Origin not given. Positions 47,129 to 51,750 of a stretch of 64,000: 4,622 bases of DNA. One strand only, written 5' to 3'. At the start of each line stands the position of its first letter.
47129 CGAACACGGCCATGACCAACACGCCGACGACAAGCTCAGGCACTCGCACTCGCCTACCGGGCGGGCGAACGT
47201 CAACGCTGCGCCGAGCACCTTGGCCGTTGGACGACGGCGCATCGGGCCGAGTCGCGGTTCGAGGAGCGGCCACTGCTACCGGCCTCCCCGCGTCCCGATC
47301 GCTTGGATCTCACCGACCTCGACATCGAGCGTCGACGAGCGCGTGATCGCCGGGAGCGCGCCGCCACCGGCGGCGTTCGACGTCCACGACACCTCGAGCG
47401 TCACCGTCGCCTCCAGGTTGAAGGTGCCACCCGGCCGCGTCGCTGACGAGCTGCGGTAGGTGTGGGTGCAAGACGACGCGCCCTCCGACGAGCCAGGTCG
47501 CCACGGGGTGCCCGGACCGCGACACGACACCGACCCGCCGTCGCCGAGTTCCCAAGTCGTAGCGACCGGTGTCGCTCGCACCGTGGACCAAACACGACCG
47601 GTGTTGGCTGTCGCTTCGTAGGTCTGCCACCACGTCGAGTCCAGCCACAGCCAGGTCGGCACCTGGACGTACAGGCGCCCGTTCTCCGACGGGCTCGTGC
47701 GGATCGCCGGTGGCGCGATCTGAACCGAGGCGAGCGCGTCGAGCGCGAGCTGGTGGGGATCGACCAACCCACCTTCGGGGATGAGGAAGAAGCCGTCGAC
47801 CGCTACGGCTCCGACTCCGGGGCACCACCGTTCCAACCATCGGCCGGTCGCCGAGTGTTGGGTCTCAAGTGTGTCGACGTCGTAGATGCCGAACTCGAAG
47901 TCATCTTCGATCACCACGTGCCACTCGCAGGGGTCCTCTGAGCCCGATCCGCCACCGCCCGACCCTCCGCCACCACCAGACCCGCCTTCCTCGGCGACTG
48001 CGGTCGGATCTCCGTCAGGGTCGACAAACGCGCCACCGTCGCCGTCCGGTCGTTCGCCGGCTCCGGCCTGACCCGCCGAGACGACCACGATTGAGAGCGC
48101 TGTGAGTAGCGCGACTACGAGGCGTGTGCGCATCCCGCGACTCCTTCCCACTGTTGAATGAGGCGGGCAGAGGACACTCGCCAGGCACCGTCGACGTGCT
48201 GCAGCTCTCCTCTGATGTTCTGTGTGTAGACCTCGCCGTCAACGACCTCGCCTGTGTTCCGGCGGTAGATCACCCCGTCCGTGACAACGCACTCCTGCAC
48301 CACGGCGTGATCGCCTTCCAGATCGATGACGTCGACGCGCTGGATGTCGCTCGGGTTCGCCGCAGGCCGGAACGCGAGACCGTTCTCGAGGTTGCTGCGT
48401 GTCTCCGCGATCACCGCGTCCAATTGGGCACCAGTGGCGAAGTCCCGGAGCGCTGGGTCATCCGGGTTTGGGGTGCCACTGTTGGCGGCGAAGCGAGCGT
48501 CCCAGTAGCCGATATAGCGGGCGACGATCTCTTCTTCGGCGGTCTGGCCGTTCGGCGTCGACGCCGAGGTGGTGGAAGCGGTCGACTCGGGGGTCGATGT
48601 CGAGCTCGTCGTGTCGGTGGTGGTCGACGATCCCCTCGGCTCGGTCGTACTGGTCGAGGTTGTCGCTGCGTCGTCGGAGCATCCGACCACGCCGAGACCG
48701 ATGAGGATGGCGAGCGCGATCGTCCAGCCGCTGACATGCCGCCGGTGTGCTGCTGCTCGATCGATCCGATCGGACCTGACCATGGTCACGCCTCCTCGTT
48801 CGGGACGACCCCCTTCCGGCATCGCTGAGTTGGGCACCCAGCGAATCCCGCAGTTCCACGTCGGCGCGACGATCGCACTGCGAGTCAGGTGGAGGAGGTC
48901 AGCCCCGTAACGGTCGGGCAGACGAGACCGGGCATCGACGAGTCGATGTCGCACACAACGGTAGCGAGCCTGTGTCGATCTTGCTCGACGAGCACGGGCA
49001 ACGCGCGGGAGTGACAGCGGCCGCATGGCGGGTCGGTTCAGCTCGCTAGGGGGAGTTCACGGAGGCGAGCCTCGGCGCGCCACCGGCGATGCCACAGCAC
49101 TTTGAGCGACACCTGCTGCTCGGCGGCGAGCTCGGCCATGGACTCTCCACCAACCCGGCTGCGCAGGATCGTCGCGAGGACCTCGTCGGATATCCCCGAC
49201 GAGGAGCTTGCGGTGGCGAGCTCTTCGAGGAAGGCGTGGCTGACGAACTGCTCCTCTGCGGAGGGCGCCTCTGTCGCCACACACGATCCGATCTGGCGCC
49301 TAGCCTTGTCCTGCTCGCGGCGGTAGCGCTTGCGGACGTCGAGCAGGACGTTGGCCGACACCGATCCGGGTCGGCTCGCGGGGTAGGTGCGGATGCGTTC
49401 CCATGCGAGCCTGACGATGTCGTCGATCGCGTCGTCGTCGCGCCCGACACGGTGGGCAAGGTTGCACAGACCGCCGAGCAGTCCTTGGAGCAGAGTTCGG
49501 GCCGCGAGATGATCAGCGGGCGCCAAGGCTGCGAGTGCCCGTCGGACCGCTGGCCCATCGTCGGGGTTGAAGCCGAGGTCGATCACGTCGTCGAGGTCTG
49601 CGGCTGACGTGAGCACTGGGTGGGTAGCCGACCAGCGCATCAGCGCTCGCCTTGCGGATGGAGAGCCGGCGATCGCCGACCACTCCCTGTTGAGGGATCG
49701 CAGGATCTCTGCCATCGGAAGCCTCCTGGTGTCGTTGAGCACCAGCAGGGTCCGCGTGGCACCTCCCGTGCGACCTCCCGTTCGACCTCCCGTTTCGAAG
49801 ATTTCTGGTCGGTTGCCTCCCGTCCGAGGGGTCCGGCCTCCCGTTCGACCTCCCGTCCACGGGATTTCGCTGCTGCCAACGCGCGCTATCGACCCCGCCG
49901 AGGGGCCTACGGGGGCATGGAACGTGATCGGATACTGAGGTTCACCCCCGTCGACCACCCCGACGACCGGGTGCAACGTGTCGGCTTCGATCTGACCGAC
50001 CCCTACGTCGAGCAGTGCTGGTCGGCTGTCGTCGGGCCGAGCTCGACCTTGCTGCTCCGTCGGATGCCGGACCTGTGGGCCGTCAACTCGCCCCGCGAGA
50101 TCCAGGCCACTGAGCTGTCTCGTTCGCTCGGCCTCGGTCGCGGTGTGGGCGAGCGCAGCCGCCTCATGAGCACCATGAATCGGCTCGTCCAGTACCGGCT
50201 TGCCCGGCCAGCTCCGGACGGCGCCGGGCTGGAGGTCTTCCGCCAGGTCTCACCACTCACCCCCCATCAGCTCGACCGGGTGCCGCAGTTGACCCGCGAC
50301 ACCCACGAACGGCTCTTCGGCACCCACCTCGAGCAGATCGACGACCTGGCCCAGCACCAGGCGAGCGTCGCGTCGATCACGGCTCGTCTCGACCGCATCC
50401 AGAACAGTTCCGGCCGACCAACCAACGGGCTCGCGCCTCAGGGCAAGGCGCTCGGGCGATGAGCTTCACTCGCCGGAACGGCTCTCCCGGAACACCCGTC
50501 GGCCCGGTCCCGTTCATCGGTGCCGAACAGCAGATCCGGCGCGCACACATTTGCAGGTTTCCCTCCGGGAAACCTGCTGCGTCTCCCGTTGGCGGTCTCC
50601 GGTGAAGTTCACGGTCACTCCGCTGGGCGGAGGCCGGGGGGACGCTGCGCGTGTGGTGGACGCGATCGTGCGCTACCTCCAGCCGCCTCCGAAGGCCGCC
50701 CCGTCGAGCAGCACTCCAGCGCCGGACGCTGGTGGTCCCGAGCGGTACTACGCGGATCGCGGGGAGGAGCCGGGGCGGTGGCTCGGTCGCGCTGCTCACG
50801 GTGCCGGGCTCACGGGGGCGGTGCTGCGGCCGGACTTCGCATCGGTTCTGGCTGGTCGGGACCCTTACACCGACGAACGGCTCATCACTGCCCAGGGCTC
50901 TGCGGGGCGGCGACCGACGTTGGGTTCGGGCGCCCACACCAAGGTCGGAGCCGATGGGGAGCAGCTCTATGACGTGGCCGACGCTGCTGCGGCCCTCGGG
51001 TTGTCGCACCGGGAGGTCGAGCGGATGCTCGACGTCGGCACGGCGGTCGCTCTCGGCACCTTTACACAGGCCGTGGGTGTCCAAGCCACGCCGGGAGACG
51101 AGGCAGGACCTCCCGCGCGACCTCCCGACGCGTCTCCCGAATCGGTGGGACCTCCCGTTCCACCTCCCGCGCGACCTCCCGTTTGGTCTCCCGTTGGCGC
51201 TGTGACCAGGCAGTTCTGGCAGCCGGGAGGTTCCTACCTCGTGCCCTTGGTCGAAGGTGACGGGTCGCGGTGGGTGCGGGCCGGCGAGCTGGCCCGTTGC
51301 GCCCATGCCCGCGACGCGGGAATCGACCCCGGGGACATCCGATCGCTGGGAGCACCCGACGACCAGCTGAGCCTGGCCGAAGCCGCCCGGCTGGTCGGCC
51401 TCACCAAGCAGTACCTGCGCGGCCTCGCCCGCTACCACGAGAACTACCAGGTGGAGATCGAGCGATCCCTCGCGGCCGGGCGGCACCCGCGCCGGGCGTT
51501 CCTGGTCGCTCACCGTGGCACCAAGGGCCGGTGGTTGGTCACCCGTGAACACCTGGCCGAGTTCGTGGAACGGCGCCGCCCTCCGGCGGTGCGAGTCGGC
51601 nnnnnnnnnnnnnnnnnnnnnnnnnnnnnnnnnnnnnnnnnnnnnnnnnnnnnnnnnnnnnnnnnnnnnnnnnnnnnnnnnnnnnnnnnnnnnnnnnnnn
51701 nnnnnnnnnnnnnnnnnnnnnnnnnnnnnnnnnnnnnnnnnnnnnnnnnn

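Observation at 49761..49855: Iteron array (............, 12-bp phase) between the sigma-like gene and the relaxase operon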

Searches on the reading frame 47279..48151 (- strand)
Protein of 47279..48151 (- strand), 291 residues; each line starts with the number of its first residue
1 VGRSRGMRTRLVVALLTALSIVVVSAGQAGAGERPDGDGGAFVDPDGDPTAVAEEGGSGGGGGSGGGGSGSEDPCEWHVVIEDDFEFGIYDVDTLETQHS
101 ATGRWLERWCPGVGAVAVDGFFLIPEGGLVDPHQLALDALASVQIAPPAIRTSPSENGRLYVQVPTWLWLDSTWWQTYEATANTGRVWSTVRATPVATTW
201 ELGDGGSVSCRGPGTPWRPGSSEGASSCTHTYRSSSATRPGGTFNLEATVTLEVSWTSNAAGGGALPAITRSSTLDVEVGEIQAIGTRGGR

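Call 8: search_protein_families(library=pfam, proteins=[window:47279-48151:-], max_evalue=0.01)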
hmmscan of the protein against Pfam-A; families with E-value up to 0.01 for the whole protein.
window:47279-48151:- (291 aa): 1 family
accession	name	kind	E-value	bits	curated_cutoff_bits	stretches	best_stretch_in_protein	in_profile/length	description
PF00801.26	PKD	-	0.0029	18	23.5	1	192-259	26-74/80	PKD domain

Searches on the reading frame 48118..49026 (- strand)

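Call 8: search_protein_families(library=pfam, proteins=[window:48118-49026:-], max_evalue=0.01)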
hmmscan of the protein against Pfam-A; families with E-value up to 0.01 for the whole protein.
window:48118-49026:- (303 aa): 2 families
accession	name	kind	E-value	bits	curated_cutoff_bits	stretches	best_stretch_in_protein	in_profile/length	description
PF21827.1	New_glue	-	0.00019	21.6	31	1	104-164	8-71/94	New glue protein family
PF05642.16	Sporozoite_P67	-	0.00043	19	28.9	1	106-169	258-318/727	Sporozoite P67 surface antigen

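Call 9: search_protein_families(library=ncbifam, proteins=[window:48118-49026:-], max_evalue=0.1)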
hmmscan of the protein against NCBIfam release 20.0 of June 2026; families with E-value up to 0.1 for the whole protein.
window:48118-49026:- (303 aa): 3 families
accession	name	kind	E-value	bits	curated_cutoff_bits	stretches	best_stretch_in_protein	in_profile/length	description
NF052551.1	EnvBioLpgNMYCTU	equivalog_domain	0.00039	19.8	250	1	104-159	8-52/227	envelope biogenesis lipoprotein LpqN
NF040528.1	SP_0198_lipo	equivalog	0.043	13.8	100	1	104-155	6-55/144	SP_0198 family lipoprotein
NF047909.1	CellAnchorMapZStrp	equivalog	0.074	11.9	700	1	115-165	322-367/474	cell division site-positioning protein MapZ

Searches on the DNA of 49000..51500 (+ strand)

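Call 13: search_dna_similar(query=window:49000-51500:+, collection=plasmids, mode=distant, max_rows=20)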
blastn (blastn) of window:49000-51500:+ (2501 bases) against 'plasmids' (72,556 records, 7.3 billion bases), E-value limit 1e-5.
Records with a match: 1; places in all: 1; records where one place covers at least 80% of the query: 0.
Best place of each record, by identity: 60-80% 1.
By first word of the organism name: Iamia 1.
By predicted mobility (MOB-suite, as given by PLSDB): non-mobilizable 1.
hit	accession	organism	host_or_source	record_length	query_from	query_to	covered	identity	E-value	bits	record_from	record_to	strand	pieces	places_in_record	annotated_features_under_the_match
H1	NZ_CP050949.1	Iamia sp. SCSIO 61187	whole organism,ocean sediment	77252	322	2498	49%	69.8%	1e-41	464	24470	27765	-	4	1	IS3 family transposase | mobF: MobF family relaxase | hypothetical protein (x2)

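Call 47: get_annotated_region(hit=H1, flank=20000)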
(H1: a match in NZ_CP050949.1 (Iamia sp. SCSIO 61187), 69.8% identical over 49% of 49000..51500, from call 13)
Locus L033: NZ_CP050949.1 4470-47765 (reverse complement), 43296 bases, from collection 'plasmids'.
description: Iamia sp. SCSIO 61187 plasmid unnamed1, complete sequence
organism: Iamia sp. SCSIO 61187 (NCBI taxid 2722752)
taxonomy: Bacteria; Actinomycetota; Acidimicrobiia; Acidimicrobiales; Iamiaceae; Iamia; Iamia sp. SCSIO 61187
host: -; source: whole organism,ocean sediment; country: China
typing (MOB-suite, as given by PLSDB): non-mobilizable
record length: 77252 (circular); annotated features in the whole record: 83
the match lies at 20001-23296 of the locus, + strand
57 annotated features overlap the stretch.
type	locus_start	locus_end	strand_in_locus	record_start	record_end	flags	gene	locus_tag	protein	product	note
CDS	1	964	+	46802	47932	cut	-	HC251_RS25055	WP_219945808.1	ThiF family adenylyltransferase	-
CDS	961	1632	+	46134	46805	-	-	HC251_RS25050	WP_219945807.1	ThiF family adenylyltransferase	-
CDS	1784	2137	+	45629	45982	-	-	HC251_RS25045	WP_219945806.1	Mov34/MPN/PAD-1 family protein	-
CDS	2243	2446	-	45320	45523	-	-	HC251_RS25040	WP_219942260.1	hypothetical protein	-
CDS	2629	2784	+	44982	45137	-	-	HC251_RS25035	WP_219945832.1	hypothetical protein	-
CDS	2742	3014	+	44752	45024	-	-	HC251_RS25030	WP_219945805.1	helix-turn-helix transcriptional regulator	-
CDS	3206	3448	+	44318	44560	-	-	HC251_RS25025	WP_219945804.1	hypothetical protein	-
CDS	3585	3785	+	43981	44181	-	-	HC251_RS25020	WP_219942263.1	hypothetical protein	-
CDS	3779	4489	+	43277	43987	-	-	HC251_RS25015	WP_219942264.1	antitoxin VbhA family protein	-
CDS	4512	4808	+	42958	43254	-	-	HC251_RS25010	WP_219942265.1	hypothetical protein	-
CDS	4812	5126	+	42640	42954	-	-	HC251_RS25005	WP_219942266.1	Fic family protein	-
CDS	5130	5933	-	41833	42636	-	-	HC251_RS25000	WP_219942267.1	toprim domain-containing protein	-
CDS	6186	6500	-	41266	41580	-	-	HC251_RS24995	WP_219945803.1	hypothetical protein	-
CDS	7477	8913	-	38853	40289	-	-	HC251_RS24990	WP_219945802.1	SCO6880 family protein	-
CDS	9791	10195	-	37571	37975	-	-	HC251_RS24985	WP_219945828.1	hypothetical protein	-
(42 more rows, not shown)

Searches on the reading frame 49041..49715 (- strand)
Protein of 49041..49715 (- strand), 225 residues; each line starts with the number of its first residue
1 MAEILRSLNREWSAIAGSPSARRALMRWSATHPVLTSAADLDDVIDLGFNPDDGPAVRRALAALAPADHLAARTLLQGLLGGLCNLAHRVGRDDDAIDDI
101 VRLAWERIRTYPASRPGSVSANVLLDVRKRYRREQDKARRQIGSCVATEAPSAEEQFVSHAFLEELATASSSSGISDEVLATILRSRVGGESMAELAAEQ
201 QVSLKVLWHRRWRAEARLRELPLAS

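Call 8: search_protein_families(library=pfam, proteins=[window:49041-49715:-], max_evalue=0.01)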
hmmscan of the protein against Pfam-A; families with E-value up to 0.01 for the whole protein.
window:49041-49715:- (225 aa): 0 families

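Call 9: search_protein_families(library=ncbifam, proteins=[window:49041-49715:-], max_evalue=0.1)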
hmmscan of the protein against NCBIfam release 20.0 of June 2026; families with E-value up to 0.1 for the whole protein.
window:49041-49715:- (225 aa): 1 family
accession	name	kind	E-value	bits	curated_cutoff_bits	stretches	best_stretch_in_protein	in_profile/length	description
NF008893.0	PRK11924.2-3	equivalog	0.018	14.6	331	1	57-205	8-163/181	RNA polymerase sigma factor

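Call 60: find_homologous_proteins(query=window:49041-49715:-, max_evalue=0.00001)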
Query window:49041-49715:- (225 aa): 569 proteins with E <= 0.00001 among 8000 candidates; the best 120 are listed.
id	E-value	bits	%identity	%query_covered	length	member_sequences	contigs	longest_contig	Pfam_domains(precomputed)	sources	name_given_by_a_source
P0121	1.1e-137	475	100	100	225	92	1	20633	-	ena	-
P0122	1.3e-123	429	90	100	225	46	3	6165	-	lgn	-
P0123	2.1e-122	425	88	100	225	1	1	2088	-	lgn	-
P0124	3.3e-122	424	87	100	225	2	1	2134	-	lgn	-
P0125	1.4e-121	422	87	100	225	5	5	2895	-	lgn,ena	-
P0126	2.8e-120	418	87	100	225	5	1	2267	-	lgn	-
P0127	4.5e-119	414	87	100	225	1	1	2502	-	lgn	-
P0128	1.0e-118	413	88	100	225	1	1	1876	-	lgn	-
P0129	1.2e-117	409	87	100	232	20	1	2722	-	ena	-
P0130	1.8e-117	409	86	100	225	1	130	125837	-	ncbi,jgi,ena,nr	ncbi:MAG: hypothetical protein KDB15_03165 [Microthrixaceae bacterium]|nr:hypothetical protein [Micr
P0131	2.1e-117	408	86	100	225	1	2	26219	-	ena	-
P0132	4.6e-117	407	86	100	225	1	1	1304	-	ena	-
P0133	1.8e-116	405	85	100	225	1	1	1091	-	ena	-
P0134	4.2e-116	404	85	100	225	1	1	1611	-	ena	-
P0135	4.6e-116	404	86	100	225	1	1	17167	-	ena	-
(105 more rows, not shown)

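Call 63: search_solved_structures(query=A3, max_evalue=10)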
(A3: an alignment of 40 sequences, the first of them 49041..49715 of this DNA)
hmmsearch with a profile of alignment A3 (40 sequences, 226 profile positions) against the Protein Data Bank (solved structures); distinct sequences matched with E-value up to 10: 1.
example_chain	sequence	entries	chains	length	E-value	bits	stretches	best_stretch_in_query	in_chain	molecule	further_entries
2qva_A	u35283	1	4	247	0.095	15.7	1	113-181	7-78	GM27569p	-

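Call 68: predict_structure(alignment_id=A3)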
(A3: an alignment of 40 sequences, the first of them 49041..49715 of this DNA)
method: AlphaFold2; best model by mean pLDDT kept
length: 225 residues; sequences in the alignment: 40
mean_pLDDT: 80.1   pTM: 0.51
mean pLDDT of the five models: 80.1, 79.6, 78.7, 77.1, 75.2
residues with pLDDT >= 90: 44; 70-90: 144; 50-70: 34; < 50: 3
segments of 3 or more residues with pLDDT < 50: none
pLDDT, mean of each block of 10 residues (from residue 1): 71 87 94 92 88 83 85 84 74 74 74 64 75 74 53 74 84 87 85 89 92 86 65
secondary structure, 60 per line:
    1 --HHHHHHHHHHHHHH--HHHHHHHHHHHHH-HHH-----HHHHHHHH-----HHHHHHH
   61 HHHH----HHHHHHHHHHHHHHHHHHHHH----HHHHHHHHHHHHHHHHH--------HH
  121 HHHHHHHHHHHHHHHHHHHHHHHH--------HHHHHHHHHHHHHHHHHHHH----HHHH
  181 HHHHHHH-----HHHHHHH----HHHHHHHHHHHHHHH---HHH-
elements in order: H3-16 H19-31 H41-48 H54-64 H69-89 H94-110 H119-144 H153-172 H177-187 H193-199 H204-218

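Call 70: fold_search(model_id=the predicted structure, library=pdb)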
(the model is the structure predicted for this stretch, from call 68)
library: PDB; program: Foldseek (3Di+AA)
matches with E <= 10: 289; with E <= 0.001: 0
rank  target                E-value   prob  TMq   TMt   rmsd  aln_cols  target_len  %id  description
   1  9m9e_F                6.2e-03  1.00  0.28  0.35  16.5       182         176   18  Structural Basis of Pausing During Transcription Initiation in Mycobacterium tuberculosis (released 2026-01-14)
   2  1or7_A                7.2e-03  1.00  0.28  0.34  15.1       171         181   16  Crystal Structure of Escherichia coli sigmaE with the Cytoplasmic Domain of its Anti-sigma RseA (released 2003-04-15)
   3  8hkc_E                7.2e-03  1.00  0.31  0.27  27.5       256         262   15  Cryo-EM structure of E. coli RNAP sigma32 complex (released 2023-05-31)
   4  6dv9_F                7.6e-03  0.98  0.22  0.28  22.0       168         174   23  Crystal structure of Mycobacterium tuberculosis transcription initiation complex(ECF sigma factor L) containing 5nt RN (released 2019-02-20)
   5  6jcy_F                9.3e-03  0.99  0.26  0.34  22.1       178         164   17  Mycobacterium tuberculosis RNA polymerase transcription initiation open complex with a chimeric ECF sigma factor sigH/ (released 2019-05-29)
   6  6kop_F                1.0e-02  1.00  0.27  0.37  22.4       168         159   20  Mycobacterium tuberculosis initial transcription complex comprising sigma H and 5'-OH RNA of 9 nt (released 2020-03-11)
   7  6kon_F                1.2e-02  0.99  0.26  0.31  21.4       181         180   18  Mycobacterium tuberculosis initial transcription complex comprising sigma H and 5'-OH RNA of 5 nt (released 2020-03-11)
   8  6jcx_F                1.3e-02  1.00  0.28  0.33  21.8       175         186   17  Mycobacterium tuberculosis transcription initiation complex with ECF sigma factor sigma H and 6nt RNA (released 2019-05-29)
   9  9m9d_F                1.5e-02  1.00  0.27  0.36  22.8       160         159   18  Structural Basis of Pausing During Transcription Initiation in Mycobacterium tuberculosis (released 2026-01-14)
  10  9m98_F                1.5e-02  1.00  0.26  0.35  22.6       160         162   19  Structural Basis of Pausing During Transcription Initiation in Mycobacterium tuberculosis (released 2026-01-14)
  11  9a4r_A                2.4e-02  1.00  0.32  0.33  16.6       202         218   14  Integrative model of RPSH-RPOB by crosslinking MS and deep learning (released 2024-09-18)
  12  6koo_F                2.5e-02  0.99  0.26  0.32  21.7       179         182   16  Mycobacterium tuberculosis initial transcription complex comprising sigma H and 5'-OH RNA of 7 nt (released 2020-03-11)
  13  4nqw_A                3.3e-02  1.00  0.31  0.42  11.0       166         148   18  Structure of Mycobacterium tuberculosis extracytoplasmic function sigma factor SigK in complex with the cytosolic doma (released 2014-01-22)
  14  8z6g_B                3.6e-02  0.94  0.23  0.28  14.3       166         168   14  the AlgU-MucAcyto complex structure in Pseudomonas aeruginosa (released 2024-05-08)
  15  5zx2_F                3.8e-02  0.98  0.27  0.33  21.3       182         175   17  Mycobacterium tuberculosis RNA polymerase transcription initiation complex with ECF sigma factor sigma H and 7nt RNA (released 2019-03-20)
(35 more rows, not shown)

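Call 79: search_protein_families(library=phrogs, proteins=[window:49041-49715:-], max_evalue=1)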
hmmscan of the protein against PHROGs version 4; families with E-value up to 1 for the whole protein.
window:49041-49715:- (225 aa): 1 family
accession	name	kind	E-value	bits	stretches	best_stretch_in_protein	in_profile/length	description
phrog_16412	-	unknown function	0.14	13.3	1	53-76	19-42/80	-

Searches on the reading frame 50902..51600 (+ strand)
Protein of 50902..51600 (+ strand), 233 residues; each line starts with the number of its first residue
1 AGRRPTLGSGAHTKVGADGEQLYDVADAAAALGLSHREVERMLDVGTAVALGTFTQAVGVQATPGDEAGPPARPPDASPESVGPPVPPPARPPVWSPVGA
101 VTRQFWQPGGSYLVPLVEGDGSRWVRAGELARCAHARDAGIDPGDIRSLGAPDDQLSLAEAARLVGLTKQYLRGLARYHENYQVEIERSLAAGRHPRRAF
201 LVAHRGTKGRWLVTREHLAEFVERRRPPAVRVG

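Call 79: search_protein_families(library=phrogs, proteins=[window:50902-51600:+], max_evalue=1)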
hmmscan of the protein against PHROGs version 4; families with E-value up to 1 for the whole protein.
window:50902-51600:+ (233 aa): 2 families
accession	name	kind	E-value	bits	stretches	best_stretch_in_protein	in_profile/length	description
phrog_2655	-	integration and excision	0.015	15.9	0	154-181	113-138/181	excisionase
phrog_66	-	integration and excision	0.025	15.3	0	151-225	89-143/412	excisionase and transcriptional regulator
